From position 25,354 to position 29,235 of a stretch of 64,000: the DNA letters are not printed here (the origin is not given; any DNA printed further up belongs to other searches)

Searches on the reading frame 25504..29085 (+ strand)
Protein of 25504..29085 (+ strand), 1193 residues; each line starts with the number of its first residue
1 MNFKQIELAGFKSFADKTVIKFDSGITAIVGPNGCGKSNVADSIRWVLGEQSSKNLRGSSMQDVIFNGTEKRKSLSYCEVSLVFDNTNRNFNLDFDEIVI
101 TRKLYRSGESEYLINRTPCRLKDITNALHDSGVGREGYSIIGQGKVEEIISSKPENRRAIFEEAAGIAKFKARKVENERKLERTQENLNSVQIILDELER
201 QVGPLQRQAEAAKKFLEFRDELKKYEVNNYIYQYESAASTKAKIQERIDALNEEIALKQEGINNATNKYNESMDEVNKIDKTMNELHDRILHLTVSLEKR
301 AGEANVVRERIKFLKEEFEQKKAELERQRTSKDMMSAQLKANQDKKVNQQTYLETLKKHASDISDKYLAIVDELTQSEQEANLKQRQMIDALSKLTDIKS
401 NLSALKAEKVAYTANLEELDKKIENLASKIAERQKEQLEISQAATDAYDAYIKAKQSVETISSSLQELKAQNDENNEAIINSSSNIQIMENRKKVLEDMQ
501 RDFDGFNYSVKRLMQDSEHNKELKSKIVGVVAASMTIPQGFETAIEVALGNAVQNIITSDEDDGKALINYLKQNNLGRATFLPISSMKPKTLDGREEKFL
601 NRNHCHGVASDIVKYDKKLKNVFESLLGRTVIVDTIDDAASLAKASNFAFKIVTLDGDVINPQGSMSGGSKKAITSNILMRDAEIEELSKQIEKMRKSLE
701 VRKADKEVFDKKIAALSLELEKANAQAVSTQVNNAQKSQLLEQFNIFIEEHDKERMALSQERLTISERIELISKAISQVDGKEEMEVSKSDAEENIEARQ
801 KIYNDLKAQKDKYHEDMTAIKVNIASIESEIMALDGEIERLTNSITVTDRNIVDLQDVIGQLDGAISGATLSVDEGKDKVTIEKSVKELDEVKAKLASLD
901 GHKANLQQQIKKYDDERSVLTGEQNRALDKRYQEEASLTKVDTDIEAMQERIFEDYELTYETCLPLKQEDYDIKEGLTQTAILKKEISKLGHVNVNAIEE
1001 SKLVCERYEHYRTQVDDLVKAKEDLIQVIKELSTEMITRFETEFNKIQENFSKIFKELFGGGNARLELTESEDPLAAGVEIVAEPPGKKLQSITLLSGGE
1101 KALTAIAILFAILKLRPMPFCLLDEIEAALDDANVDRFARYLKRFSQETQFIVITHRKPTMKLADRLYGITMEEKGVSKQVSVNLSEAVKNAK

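Call 22: search_protein_families(library=pfam, proteins=[window:25504-29085:+], max_evalue=0.00001)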
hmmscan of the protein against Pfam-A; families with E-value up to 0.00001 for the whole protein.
window:25504-29085:+ (1193 aa): 4 families
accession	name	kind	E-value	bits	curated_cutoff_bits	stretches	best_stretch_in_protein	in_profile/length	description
PF02463.25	SMC_N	-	1.8e-69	234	40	1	4-1179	3-220/220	RecF/RecN/SMC N terminal domain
PF06470.18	SMC_hinge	-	7.2e-30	104.2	22.5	1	526-643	3-116/116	SMC proteins Flexible Hinge Domain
PF13476.12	AAA_23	-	3.8e-16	60.8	27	1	5-254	1-199/201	AAA domain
PF13304.12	AAA_21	-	1.5e-12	48.6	27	1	26-121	1-116/304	AAA domain, putative AbiEii toxin, Type IV TA system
